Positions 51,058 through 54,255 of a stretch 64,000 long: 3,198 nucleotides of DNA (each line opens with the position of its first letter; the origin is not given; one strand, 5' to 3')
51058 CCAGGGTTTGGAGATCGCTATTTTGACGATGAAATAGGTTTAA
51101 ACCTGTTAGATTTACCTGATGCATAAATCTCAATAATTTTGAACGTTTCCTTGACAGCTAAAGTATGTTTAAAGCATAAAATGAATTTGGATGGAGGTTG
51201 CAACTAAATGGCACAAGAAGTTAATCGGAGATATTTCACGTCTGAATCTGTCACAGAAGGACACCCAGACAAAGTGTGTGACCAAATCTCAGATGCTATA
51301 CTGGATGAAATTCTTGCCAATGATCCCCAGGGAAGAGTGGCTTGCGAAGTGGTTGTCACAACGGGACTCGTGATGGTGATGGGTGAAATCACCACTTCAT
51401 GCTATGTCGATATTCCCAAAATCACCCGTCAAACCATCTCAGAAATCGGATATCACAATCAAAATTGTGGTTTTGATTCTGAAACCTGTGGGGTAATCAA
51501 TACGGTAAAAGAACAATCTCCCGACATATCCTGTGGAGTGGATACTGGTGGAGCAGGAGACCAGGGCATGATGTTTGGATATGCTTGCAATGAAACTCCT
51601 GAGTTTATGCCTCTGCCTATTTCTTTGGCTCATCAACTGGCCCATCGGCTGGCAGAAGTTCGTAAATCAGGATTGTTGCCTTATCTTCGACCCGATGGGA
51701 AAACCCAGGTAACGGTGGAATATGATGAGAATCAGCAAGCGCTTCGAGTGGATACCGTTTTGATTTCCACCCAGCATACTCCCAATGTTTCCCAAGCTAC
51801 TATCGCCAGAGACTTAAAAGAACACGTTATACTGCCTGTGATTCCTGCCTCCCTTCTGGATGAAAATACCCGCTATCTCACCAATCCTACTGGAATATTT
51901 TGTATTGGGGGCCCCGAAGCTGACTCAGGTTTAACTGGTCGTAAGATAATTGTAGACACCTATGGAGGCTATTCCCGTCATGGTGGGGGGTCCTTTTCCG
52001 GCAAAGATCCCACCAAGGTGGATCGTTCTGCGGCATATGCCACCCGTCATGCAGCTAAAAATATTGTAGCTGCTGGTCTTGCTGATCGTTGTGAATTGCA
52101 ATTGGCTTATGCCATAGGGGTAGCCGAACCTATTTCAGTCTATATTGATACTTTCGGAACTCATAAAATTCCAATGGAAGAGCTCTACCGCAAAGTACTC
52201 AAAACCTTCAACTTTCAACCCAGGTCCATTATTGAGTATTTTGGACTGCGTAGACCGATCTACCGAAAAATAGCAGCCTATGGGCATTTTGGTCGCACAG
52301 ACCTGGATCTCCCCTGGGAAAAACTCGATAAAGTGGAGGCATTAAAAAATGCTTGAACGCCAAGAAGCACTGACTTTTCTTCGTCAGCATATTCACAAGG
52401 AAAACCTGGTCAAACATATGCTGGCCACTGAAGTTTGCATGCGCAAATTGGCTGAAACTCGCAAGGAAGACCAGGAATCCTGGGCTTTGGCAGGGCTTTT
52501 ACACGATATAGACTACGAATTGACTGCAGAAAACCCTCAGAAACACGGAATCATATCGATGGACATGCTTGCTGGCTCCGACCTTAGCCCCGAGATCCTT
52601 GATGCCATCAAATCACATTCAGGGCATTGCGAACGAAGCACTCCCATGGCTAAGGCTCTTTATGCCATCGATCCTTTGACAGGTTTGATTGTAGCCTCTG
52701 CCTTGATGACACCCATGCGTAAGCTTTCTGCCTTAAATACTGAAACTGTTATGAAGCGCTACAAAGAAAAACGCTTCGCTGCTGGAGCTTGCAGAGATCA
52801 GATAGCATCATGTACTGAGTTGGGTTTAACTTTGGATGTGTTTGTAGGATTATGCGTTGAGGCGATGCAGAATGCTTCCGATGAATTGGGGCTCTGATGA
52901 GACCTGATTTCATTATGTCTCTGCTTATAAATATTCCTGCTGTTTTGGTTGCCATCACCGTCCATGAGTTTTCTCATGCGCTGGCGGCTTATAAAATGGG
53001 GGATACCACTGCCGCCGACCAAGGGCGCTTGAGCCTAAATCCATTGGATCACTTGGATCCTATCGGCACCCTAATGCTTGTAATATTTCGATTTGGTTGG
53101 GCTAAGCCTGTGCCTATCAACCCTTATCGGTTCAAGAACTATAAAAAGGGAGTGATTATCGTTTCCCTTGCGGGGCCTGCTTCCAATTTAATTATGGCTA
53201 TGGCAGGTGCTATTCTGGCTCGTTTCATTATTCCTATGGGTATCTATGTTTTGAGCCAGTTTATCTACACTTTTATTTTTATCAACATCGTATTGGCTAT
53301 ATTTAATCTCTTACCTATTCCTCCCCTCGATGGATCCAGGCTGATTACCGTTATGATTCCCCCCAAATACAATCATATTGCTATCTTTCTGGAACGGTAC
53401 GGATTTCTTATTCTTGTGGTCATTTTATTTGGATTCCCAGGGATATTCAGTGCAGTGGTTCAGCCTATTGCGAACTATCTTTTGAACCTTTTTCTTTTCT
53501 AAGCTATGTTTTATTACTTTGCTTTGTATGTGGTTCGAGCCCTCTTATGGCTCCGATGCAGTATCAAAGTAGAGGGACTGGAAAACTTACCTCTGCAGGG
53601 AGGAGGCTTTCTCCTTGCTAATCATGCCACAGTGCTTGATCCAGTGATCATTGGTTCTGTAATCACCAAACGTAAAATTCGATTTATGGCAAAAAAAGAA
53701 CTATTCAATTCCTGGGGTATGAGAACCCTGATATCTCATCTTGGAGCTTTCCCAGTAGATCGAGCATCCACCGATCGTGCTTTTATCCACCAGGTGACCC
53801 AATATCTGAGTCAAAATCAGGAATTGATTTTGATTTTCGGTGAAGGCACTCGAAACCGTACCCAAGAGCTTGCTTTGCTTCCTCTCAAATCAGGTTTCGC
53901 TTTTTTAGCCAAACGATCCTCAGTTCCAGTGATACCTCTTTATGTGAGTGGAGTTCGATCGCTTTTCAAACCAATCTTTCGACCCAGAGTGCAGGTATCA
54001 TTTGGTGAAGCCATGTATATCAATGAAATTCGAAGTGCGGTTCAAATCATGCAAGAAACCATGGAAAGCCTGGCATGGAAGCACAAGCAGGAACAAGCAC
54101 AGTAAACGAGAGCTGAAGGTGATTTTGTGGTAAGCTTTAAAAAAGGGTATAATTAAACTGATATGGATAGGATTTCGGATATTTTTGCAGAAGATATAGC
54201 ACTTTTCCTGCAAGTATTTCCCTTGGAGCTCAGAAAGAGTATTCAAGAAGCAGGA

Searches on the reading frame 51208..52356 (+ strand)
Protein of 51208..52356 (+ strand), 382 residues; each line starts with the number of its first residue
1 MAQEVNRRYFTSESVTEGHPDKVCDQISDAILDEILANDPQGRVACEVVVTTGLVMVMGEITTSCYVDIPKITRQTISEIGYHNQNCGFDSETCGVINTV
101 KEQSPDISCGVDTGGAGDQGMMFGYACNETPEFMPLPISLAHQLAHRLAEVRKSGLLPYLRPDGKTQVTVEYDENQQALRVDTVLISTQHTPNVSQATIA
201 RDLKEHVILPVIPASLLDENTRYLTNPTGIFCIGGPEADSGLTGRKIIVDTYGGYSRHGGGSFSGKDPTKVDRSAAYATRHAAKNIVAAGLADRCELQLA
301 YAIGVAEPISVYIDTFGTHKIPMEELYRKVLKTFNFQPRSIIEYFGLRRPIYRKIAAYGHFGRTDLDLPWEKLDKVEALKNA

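Call 18: search_protein_families(library=pfam, proteins=[window:51208-52356:+], max_evalue=0.0001)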
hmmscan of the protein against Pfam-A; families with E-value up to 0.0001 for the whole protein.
window:51208-52356:+ (382 aa): 3 families
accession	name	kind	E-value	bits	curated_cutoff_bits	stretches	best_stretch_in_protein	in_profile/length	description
PF02773.21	S-AdoMet_synt_C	-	1.7e-65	219.6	25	1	233-372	1-138/138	S-adenosylmethionine synthetase, C-terminal domain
PF02772.21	S-AdoMet_synt_M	-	4.2e-50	169.3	29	1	115-231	3-120/120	S-adenosylmethionine synthetase, central domain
PF00438.25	S-AdoMet_synt_N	-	6.3e-45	152.2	33.1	1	8-105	2-99/99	S-adenosylmethionine synthetase, N-terminal domain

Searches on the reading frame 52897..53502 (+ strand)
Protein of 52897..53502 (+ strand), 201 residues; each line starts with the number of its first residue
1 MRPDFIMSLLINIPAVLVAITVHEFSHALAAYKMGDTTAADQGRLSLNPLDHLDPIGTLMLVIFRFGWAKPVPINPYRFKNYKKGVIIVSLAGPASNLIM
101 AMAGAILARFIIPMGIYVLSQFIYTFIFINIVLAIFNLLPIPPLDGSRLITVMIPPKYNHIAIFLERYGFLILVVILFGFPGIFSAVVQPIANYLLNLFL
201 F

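Call 18: search_protein_families(library=pfam, proteins=[window:52897-53502:+], max_evalue=0.0001)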
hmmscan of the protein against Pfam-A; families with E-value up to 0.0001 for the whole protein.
window:52897-53502:+ (201 aa): 1 family
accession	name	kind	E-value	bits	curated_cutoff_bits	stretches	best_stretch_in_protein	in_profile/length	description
PF02163.28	Peptidase_M50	-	5.2e-12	46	27.2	1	119-174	159-219/221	Peptidase family M50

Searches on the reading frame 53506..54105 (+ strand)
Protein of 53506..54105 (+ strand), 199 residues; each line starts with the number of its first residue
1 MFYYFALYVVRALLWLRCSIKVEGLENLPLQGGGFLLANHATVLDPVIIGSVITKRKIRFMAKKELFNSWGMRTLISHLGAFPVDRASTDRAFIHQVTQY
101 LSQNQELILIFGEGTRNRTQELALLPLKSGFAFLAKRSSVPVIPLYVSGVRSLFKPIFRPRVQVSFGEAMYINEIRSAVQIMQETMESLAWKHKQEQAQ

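Call 18: search_protein_families(library=pfam, proteins=[window:53506-54105:+], max_evalue=0.0001)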
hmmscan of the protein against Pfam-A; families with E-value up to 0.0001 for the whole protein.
window:53506-54105:+ (199 aa): 1 family
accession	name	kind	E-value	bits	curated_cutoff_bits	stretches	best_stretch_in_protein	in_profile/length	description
PF01553.26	Acyltransferase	-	6.8e-30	104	23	1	20-148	2-132/132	Acyltransferase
